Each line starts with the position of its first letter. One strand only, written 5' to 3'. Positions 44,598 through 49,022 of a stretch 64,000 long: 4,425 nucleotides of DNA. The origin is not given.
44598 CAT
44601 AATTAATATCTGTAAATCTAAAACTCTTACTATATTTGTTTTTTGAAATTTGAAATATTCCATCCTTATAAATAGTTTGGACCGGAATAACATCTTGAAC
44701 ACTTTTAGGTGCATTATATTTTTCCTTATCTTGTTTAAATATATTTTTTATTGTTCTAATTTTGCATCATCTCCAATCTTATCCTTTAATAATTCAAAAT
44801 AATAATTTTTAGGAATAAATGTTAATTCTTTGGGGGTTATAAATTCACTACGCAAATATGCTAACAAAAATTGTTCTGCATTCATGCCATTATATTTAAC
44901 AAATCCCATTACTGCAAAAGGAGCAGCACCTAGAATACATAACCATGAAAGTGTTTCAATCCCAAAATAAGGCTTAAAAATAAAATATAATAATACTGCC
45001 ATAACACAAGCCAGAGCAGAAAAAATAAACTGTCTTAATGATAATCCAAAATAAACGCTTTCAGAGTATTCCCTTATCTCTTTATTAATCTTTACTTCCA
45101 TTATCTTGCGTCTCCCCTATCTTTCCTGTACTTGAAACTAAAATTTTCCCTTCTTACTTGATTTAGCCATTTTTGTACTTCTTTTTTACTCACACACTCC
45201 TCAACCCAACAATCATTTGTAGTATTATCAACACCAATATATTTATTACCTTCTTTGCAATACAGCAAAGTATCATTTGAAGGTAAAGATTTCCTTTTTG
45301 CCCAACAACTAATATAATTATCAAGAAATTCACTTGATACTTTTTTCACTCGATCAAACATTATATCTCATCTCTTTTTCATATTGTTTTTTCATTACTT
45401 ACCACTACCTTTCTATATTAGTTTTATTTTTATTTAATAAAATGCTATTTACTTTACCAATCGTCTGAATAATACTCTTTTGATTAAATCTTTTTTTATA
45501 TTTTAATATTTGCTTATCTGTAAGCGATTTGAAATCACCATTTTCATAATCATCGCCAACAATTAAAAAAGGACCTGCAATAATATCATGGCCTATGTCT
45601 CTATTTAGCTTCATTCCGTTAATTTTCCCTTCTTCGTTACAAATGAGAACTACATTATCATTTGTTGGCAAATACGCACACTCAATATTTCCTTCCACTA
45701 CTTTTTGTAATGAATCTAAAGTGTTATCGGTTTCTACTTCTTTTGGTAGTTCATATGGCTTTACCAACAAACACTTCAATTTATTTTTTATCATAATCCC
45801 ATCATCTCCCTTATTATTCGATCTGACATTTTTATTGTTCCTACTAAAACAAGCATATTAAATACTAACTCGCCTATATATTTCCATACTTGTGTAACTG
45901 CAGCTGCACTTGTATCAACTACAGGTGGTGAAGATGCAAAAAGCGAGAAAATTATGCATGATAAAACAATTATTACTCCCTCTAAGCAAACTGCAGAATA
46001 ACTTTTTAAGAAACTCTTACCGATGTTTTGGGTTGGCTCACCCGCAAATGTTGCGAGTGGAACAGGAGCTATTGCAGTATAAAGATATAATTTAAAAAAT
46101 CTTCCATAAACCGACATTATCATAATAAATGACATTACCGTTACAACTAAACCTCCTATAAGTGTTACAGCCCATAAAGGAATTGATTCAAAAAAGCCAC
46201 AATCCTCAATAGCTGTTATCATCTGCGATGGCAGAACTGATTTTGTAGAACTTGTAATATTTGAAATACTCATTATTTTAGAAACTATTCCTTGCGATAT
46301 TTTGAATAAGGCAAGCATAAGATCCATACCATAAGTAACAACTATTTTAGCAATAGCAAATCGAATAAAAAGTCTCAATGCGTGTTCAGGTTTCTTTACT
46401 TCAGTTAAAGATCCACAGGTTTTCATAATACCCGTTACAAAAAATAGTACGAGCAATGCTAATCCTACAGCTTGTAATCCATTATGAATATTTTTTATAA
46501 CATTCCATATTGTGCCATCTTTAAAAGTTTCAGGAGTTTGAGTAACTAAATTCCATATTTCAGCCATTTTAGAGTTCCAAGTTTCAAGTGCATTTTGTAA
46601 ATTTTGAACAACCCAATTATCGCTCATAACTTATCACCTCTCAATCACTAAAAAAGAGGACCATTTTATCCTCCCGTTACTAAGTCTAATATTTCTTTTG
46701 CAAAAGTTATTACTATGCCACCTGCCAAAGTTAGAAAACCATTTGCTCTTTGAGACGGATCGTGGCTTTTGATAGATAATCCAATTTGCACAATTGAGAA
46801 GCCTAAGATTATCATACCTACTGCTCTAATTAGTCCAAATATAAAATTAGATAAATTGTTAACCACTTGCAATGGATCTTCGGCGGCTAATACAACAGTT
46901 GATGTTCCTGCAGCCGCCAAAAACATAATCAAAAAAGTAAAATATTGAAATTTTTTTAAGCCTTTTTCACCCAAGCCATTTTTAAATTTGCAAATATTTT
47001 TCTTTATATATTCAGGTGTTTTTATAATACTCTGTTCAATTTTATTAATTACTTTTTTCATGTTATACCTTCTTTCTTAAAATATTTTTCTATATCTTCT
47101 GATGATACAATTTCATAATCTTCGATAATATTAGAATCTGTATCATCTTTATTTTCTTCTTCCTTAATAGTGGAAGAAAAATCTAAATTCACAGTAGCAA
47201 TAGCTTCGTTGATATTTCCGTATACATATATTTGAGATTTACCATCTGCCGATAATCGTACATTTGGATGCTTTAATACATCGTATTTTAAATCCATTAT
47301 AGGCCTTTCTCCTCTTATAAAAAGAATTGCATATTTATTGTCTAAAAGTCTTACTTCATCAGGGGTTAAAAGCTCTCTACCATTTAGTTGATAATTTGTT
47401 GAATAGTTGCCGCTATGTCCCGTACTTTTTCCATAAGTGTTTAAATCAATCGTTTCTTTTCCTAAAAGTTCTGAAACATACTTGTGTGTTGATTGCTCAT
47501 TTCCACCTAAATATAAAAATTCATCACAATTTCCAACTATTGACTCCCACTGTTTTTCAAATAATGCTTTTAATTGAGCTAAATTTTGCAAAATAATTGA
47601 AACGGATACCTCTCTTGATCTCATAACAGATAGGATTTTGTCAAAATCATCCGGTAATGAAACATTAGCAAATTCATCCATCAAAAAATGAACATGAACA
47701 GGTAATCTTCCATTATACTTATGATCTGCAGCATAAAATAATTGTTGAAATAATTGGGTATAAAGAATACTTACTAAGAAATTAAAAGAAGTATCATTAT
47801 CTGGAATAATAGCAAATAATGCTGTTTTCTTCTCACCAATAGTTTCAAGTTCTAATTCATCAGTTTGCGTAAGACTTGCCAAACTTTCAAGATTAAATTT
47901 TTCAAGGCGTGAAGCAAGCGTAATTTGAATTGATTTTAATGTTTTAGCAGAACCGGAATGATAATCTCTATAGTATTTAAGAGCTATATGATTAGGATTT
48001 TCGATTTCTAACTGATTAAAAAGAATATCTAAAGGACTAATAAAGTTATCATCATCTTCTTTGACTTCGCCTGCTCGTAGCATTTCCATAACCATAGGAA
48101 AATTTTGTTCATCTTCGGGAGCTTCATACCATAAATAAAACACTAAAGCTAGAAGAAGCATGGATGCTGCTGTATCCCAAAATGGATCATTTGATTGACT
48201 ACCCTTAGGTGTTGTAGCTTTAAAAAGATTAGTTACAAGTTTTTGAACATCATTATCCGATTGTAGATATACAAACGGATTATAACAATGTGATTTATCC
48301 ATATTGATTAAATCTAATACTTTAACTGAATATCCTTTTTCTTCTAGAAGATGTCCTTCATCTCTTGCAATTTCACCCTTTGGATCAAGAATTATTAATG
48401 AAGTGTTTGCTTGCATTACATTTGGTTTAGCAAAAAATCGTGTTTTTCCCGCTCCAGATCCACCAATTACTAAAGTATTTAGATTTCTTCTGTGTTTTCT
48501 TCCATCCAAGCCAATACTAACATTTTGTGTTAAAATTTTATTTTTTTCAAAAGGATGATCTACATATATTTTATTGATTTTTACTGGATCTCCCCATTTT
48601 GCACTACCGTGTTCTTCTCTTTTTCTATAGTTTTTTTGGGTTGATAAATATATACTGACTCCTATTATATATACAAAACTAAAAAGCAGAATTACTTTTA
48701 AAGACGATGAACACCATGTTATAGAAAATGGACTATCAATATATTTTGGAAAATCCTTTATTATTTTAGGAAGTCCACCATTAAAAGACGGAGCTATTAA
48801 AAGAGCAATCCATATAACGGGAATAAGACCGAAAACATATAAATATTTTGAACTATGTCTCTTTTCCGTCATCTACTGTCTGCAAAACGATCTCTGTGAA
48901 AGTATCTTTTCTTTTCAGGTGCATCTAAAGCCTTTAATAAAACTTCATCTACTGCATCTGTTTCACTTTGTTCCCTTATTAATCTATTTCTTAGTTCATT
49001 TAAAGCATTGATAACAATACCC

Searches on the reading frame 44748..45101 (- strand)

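Call 64: search_protein_families(library=pfam, proteins=[window:44748-45101:-], max_evalue=0.001)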
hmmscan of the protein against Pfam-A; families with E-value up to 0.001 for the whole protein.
window:44748-45101:- (117 aa): 1 family
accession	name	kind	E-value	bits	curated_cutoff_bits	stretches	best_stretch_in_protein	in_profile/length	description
PF12666.12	PrgI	-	7.8e-31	106.9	27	1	4-95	1-91/91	PrgI family protein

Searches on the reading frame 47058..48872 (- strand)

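Call 64: search_protein_families(library=pfam, proteins=[window:47058-48872:-], max_evalue=0.001)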
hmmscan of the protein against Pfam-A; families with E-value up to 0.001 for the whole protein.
window:47058-48872:- (604 aa): 3 families
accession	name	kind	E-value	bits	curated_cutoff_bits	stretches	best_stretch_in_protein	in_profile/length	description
PF02534.20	T4SS-DNA_transf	-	3e-62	211.4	20.1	1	132-526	46-439/468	Type IV secretory system Conjugative DNA transfer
PF12696.13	TraG-D_C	-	1.7e-33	115.7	22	1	393-511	1-125/126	TraM recognition site of TraD and TraG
PF10412.15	TrwB_AAD_bind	-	2.4e-15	56.7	20.5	2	393-529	245-385/387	Type IV secretion-system coupling protein DNA-binding domain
